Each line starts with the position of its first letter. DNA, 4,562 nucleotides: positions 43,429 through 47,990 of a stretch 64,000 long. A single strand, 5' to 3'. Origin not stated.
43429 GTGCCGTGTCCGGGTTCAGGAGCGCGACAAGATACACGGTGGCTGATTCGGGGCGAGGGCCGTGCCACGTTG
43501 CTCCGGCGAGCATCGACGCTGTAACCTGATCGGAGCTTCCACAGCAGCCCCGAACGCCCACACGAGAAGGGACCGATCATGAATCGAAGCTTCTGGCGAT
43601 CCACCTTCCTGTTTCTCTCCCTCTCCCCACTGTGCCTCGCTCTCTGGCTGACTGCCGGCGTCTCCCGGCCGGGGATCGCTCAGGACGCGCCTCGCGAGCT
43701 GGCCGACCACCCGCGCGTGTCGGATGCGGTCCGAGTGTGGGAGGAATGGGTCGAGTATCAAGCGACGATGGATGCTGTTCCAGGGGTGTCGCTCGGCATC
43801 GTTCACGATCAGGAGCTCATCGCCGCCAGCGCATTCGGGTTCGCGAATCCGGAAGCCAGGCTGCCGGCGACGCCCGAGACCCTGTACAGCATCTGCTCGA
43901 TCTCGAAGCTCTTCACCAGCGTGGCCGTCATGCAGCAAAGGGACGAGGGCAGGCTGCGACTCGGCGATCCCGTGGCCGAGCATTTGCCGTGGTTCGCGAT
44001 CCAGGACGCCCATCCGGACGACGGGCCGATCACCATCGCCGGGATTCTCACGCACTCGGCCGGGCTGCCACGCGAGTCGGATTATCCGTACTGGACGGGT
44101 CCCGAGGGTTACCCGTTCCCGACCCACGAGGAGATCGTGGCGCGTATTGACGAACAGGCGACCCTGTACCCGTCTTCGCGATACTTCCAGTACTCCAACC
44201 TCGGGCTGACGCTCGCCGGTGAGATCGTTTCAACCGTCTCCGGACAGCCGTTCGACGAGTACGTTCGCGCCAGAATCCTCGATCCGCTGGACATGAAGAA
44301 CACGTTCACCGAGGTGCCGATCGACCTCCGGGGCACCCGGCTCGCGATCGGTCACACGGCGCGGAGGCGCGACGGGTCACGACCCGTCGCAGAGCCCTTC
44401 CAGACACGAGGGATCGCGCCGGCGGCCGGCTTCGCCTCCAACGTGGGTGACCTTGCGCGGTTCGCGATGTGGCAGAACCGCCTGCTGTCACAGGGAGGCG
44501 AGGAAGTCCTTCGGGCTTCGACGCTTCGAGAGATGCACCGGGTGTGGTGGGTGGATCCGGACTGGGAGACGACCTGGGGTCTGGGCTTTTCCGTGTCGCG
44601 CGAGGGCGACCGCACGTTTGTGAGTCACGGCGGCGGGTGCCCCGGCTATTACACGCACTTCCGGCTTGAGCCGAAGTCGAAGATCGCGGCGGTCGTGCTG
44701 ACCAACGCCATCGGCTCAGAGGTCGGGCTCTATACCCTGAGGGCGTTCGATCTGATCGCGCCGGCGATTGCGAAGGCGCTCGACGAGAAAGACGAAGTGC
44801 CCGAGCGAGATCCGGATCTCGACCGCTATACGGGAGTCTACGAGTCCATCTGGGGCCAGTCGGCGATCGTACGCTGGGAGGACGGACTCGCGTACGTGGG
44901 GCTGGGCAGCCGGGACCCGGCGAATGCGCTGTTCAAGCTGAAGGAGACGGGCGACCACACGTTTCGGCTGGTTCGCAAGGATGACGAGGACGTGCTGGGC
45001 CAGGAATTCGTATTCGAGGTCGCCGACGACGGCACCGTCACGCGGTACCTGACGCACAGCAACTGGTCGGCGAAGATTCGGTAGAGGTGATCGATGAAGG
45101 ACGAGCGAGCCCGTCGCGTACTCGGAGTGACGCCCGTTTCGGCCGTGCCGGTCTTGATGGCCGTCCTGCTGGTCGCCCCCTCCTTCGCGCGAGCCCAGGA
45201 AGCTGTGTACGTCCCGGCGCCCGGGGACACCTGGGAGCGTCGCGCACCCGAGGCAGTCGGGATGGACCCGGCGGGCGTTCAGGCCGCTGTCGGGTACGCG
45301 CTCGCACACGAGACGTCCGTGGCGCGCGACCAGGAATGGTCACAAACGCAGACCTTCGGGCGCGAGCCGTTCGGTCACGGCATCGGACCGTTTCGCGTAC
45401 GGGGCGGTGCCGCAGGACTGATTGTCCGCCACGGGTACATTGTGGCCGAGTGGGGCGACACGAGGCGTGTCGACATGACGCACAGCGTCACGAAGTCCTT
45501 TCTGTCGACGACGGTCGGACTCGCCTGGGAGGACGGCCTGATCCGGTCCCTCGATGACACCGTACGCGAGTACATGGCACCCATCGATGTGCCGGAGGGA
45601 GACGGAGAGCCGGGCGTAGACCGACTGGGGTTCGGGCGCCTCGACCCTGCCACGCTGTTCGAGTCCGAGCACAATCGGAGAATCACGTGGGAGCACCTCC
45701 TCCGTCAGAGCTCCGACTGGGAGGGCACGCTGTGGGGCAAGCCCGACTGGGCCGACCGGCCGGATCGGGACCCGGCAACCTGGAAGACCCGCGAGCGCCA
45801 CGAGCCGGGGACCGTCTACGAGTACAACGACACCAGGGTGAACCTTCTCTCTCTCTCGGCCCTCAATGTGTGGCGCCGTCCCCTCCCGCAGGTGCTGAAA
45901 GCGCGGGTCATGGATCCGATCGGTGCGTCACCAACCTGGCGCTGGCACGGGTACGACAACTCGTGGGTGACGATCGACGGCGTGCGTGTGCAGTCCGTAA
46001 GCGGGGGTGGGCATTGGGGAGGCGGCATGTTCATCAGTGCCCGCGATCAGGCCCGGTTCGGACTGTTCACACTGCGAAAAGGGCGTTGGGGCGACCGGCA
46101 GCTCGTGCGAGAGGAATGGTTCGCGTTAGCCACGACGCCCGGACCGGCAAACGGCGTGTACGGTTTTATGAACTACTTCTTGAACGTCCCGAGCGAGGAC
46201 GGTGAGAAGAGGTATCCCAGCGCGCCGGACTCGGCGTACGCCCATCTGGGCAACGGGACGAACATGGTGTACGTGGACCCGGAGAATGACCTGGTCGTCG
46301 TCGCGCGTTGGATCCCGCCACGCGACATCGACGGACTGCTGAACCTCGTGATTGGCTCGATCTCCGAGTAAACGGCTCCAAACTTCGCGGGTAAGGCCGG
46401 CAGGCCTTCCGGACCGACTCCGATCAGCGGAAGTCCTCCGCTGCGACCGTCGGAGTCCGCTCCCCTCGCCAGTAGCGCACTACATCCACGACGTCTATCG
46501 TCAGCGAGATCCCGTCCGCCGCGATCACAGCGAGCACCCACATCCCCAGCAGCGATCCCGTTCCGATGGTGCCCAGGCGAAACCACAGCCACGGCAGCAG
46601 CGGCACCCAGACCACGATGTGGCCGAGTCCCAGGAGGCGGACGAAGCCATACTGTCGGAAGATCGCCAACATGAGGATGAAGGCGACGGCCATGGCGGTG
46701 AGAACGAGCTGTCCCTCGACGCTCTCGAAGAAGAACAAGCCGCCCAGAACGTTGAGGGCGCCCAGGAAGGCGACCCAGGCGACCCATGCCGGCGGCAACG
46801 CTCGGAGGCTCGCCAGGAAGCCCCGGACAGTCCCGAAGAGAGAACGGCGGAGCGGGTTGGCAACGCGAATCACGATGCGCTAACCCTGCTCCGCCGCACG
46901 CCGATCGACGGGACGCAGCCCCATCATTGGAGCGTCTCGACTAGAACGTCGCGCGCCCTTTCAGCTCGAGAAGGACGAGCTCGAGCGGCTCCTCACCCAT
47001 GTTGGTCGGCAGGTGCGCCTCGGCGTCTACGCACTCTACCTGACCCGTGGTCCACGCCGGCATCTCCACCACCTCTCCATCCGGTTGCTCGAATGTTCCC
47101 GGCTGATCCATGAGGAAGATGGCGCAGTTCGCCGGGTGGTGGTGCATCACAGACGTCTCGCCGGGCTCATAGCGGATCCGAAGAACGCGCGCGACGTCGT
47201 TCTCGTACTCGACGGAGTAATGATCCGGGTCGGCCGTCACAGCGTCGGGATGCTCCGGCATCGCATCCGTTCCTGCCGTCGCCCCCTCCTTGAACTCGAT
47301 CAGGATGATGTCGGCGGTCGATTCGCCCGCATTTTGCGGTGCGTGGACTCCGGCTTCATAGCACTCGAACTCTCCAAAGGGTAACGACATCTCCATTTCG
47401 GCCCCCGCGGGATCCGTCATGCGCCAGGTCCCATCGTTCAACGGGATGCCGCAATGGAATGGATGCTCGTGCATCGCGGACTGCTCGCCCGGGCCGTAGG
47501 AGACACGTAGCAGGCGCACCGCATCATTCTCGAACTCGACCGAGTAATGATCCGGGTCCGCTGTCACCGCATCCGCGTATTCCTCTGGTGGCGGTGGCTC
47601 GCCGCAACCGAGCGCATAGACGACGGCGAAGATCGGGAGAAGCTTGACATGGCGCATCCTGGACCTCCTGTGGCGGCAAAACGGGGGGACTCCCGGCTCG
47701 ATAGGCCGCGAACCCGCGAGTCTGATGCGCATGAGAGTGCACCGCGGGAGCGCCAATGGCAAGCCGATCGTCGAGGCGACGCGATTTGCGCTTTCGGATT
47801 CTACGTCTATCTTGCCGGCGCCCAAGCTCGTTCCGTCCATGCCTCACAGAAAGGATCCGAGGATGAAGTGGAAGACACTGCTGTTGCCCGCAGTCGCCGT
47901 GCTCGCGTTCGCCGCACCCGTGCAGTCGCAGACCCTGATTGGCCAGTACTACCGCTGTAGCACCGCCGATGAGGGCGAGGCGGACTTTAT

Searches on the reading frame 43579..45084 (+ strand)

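Call 6: search_protein_families(library=pfam, proteins=[window:43579-45084:+], max_evalue=0.01)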
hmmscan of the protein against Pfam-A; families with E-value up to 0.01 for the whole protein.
window:43579-45084:+ (501 aa): 2 families
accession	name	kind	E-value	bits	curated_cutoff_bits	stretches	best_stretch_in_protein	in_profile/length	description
PF00144.29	Beta-lactamase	-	3.8e-68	230.5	27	1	63-379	8-312/329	Beta-lactamase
PF11954.13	DUF3471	-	5.1e-06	27.3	29.3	1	411-492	9-88/103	Domain of unknown function (DUF3471)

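Call 8: search_protein_families(library=ncbifam, proteins=[window:43579-45084:+], max_evalue=0.01)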
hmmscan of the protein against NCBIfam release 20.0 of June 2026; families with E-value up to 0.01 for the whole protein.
window:43579-45084:+ (501 aa): 47 families (the best 25 are shown)
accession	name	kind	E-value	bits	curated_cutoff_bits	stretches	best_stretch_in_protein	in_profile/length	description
NF007943.0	PRK10662.1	equivalog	1.9e-25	89.3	266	1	67-374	50-353/380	D-alanyl-D-alanine-carboxypeptidase/endopeptidase AmpH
NF033085.1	bla_class_C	equivalog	3e-21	75.6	415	1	63-296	17-231/356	class C beta-lactamase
NF002968.0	PRK03642.1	equivalog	1.4e-15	57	385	1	52-243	41-241/432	penicillin binding protein PBP4B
NF009622.0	PRK13128.1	equivalog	5.2e-15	54.9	443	1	67-381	22-318/518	D-aminopeptidase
NF045671.1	blaPNC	exception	1e-14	54.2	750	1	34-259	29-240/401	PNC family class C beta-lactamase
NF052559.1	MthAcHydAcmB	equivalog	1.3e-14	53.7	550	1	62-317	19-287/391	methyl acetate hydrolase AcmB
NF050810.1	blaCHC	exception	1.5e-14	53.6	780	1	65-298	42-255/387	CHC family extended-spectrum class C beta-lactamase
NF033575.1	blaRHO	exception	3e-14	52.7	825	1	15-261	4-223/380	RHO family class C beta-lactamase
NF041663.1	ampC_Sliq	exception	2.1e-12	46.6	860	1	66-295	40-249/378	cephalosporin-hydrolyzing class C beta-lactamase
NF033569.1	blaLHK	exception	4.2e-12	45.7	850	1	65-264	52-237/390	LHK family class C beta-lactamase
NF012172.1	FOX-MOX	exception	1.1e-11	44.3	700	1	67-248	46-214/382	FOX/MOX family class C beta-lactamase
NF000519.2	blaPDC_var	exception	3.5e-11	42.9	900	1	65-296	49-262/397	PDC variant family class C beta-lactamase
NF000385.4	blaACT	exception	5.9e-11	42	810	1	62-138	40-115/380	ACT family cephalosporin-hydrolyzing class C beta-lactamase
NF000423.2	blaSRT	exception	6.5e-11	42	860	1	66-259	40-218/378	SRT/SST family class C beta-lactamase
NF012173.1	CMY2-MIR-ACT-EC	exception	6.5e-11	41.6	680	1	63-298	41-256/380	CMY2/MIR/ACT/EC family class C beta-lactamase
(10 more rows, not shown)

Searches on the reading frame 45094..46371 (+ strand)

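Call 6: search_protein_families(library=pfam, proteins=[window:45094-46371:+], max_evalue=0.01)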
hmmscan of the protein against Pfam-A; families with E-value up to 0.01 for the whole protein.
window:45094-46371:+ (425 aa): 1 family
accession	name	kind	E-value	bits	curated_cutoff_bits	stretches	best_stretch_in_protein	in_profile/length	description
PF00144.29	Beta-lactamase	-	1.1e-18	67.9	27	1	105-403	16-305/329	Beta-lactamase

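Call 8: search_protein_families(library=ncbifam, proteins=[window:45094-46371:+], max_evalue=0.01)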
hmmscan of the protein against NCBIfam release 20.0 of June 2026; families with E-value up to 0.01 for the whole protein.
window:45094-46371:+ (425 aa): 1 family
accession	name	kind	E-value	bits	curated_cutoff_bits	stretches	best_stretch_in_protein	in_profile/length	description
NF045925.1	3-sucCA_synth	equivalog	6.9e-05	21.5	800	1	229-348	159-263/498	3-succinylated cholic acid synthase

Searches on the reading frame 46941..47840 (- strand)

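Call 6: search_protein_families(library=pfam, proteins=[window:46941-47840:-], max_evalue=0.01)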
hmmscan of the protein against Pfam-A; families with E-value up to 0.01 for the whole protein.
window:46941-47840:- (299 aa): 1 family
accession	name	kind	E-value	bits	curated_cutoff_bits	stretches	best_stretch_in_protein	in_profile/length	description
PF07883.17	Cupin_2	-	0.00084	19.4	27.2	0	222-289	3-67/70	Cupin domain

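Call 8: search_protein_families(library=ncbifam, proteins=[window:46941-47840:-], max_evalue=0.01)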
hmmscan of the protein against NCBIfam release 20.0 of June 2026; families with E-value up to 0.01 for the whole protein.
window:46941-47840:- (299 aa): 1 family
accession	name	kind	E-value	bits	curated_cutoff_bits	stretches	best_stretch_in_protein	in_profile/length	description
NF049940.1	MandnitrLy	equivalog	0.00014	21.7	140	0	212-261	30-79/130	(R)-mandelonitrile lyase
